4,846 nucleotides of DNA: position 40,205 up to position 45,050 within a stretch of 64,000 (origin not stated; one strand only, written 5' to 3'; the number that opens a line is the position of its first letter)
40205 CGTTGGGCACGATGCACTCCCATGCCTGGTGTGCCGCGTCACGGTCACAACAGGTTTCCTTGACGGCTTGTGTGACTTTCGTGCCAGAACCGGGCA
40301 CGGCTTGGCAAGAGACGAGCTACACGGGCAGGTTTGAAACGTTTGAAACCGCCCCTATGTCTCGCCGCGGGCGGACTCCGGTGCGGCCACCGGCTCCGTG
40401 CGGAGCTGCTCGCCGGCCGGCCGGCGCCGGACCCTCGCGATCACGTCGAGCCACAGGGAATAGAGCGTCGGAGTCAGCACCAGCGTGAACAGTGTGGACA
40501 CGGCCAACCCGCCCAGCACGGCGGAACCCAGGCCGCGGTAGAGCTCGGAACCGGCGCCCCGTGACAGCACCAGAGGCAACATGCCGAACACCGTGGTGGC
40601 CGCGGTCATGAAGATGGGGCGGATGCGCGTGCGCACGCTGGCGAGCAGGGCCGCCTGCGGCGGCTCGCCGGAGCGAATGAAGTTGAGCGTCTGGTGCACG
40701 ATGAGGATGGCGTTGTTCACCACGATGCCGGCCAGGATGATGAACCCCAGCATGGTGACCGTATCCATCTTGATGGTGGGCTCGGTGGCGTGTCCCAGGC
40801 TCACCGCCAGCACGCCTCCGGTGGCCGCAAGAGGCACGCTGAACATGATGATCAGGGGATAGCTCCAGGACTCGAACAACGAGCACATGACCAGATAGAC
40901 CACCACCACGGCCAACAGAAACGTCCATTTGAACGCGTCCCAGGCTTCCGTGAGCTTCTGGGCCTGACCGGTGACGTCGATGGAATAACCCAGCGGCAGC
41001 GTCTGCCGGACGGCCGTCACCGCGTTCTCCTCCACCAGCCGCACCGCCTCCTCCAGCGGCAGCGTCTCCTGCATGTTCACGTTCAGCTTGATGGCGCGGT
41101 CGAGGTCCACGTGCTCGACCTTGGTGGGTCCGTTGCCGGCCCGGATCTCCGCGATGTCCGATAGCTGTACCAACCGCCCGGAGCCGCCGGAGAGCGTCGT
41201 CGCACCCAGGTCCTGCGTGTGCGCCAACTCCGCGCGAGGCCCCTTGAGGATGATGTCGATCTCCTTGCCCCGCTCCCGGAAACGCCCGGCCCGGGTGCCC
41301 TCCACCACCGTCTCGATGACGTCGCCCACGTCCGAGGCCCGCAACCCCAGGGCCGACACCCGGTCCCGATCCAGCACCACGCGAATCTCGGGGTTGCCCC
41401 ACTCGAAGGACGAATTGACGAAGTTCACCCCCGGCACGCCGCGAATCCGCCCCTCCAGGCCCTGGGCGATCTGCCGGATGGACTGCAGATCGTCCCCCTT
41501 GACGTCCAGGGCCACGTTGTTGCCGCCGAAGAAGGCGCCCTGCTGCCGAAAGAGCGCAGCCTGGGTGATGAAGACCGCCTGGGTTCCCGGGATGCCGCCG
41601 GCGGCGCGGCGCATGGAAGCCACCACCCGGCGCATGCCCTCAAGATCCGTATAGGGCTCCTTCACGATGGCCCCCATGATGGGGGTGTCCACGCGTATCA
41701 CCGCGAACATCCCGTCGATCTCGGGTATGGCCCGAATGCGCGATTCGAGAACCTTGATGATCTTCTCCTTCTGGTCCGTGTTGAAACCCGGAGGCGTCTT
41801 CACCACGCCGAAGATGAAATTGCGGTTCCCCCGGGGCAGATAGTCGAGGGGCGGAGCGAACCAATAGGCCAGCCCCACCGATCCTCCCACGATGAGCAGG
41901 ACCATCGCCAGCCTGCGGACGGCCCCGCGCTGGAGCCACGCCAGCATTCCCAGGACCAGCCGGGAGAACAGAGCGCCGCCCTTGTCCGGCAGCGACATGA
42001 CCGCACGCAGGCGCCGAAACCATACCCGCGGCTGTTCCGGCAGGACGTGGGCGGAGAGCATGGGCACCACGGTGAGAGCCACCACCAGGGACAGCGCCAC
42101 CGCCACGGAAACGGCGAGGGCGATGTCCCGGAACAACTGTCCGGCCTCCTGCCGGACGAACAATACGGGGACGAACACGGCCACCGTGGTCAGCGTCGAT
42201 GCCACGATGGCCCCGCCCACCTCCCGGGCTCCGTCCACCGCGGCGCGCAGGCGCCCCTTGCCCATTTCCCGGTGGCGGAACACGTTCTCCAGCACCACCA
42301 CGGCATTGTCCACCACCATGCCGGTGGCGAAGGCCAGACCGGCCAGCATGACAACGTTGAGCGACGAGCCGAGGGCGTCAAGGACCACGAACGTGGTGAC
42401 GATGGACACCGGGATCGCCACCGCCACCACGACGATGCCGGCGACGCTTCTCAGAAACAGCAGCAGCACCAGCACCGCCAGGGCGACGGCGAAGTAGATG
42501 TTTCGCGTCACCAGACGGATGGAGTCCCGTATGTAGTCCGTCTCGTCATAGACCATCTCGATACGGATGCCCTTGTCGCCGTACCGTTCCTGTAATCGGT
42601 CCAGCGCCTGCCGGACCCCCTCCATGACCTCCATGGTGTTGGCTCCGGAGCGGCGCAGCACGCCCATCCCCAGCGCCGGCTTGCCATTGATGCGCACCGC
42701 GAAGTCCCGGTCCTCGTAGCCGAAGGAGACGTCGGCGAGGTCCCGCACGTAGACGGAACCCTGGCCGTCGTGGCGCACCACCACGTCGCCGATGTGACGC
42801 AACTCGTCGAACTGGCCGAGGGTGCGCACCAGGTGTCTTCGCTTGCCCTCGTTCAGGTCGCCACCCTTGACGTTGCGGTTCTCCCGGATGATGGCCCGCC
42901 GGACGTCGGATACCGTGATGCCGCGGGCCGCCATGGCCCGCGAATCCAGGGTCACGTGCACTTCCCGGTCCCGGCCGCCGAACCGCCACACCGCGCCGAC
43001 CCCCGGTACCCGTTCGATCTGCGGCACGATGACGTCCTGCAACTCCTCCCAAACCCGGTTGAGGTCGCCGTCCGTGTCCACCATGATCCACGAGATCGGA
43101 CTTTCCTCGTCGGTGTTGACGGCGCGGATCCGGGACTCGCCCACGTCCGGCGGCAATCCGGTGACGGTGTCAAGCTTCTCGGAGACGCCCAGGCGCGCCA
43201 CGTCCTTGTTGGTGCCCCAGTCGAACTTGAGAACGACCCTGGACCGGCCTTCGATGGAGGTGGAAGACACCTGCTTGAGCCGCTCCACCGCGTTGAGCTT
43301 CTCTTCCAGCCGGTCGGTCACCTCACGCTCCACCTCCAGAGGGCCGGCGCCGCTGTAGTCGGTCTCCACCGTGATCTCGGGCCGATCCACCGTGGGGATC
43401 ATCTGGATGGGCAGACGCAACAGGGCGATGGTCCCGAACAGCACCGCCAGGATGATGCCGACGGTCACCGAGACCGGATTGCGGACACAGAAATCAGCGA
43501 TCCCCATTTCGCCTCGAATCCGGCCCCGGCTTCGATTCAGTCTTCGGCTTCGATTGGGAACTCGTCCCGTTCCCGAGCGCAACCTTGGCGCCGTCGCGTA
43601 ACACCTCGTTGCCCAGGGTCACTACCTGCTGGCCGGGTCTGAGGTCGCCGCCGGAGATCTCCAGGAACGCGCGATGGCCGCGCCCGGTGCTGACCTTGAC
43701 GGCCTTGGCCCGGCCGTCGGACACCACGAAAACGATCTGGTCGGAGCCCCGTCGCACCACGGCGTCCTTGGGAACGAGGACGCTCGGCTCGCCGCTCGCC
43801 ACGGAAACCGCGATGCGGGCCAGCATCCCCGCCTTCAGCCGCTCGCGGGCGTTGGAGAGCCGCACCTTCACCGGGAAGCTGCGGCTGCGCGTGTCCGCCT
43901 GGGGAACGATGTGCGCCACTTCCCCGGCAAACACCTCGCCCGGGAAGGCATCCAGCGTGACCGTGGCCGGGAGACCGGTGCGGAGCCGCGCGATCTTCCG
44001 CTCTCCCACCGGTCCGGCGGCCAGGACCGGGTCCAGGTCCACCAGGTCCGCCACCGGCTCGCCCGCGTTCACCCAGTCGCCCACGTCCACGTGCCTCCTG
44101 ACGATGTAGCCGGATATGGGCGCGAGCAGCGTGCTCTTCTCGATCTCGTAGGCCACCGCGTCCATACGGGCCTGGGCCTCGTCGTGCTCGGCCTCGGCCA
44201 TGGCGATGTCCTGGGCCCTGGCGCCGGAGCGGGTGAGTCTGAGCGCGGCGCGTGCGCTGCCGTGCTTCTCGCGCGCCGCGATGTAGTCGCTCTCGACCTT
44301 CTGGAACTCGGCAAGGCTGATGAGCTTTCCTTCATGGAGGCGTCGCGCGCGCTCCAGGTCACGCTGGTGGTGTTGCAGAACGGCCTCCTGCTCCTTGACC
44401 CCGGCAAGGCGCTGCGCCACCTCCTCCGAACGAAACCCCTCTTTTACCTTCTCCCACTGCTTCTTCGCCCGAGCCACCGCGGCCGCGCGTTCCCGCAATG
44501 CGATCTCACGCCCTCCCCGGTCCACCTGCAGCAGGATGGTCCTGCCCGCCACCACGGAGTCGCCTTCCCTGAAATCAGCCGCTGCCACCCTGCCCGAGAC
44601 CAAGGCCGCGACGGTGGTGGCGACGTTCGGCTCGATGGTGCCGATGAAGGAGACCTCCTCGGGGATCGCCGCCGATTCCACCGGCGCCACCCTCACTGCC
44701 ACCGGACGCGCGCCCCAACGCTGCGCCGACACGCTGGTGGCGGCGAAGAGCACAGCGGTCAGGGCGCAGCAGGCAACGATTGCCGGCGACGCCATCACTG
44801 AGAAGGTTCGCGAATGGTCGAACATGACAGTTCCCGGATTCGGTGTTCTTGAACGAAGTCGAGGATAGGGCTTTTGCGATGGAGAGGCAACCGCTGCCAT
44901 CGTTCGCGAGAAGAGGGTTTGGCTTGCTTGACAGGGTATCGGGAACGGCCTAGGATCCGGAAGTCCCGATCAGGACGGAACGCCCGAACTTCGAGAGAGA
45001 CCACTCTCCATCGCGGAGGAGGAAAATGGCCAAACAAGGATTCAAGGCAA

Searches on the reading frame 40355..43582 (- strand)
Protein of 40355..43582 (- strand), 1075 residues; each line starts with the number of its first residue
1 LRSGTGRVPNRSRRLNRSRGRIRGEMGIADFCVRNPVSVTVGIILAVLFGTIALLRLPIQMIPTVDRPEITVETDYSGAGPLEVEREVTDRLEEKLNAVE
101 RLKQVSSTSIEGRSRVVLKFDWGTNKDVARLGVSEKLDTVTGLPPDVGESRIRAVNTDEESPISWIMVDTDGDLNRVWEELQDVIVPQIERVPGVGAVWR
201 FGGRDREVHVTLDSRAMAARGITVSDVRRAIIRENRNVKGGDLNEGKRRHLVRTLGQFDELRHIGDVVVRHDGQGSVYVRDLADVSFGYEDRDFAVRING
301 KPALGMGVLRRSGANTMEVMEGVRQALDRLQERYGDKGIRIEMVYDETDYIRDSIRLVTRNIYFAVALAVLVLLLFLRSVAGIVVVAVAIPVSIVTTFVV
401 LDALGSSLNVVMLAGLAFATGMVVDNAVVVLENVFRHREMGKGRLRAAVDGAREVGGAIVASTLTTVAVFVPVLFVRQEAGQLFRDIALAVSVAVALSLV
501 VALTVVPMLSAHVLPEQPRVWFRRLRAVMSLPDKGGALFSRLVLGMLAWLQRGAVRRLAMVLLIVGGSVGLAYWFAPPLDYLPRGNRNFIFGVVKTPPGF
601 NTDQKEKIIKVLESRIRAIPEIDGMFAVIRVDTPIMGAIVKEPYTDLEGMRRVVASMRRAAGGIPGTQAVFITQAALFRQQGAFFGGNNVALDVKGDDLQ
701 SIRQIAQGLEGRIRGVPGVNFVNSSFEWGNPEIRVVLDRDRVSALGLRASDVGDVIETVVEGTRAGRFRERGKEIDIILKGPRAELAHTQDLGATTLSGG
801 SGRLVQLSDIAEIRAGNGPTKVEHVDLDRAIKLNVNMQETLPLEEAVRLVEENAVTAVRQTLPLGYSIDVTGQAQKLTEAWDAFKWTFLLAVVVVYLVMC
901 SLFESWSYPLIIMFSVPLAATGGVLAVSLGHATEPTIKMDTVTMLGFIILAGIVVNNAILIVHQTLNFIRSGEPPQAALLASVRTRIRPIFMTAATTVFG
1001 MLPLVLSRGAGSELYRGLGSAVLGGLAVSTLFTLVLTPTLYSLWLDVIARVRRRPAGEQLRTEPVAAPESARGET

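Call 11: search_protein_families(library=pfam, proteins=[window:40355-43582:-], max_evalue=0.0001)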
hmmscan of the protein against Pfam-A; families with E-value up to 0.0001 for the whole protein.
window:40355-43582:- (1075 aa): 2 families
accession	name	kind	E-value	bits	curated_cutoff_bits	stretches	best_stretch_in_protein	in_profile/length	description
PF00873.25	ACR_tran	-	4.8e-232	773.2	28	1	28-1043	1-1019/1021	AcrB/AcrD/AcrF family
PF03176.21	MMPL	-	1.4e-18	67.4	20.5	2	853-1043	109-301/333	MMPL family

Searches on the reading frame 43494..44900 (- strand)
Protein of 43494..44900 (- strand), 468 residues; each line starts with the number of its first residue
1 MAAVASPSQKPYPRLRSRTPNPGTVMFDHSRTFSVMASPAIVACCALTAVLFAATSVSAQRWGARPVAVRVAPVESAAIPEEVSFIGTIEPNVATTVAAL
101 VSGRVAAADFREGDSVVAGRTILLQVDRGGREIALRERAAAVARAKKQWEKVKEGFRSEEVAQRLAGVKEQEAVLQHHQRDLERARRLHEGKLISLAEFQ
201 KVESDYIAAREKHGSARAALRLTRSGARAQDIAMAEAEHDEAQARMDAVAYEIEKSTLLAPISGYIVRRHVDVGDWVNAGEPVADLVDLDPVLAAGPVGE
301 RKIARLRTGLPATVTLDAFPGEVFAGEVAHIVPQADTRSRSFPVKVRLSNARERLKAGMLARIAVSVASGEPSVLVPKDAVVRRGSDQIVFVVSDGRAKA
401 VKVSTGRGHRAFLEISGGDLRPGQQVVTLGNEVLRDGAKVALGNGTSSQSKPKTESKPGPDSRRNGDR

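Call 11: search_protein_families(library=pfam, proteins=[window:43494-44900:-], max_evalue=0.0001)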
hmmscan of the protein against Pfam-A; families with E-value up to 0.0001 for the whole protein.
window:43494-44900:- (468 aa): 2 families
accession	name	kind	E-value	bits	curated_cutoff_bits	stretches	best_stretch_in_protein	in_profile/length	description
PF16576.10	HlyD_D23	-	7e-26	91.3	30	1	197-361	54-214/214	Barrel-sandwich domain of CusB or HlyD membrane-fusion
PF13437.12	HlyD_3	-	7.1e-20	72.2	22.2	1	257-358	1-106/106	HlyD family secretion protein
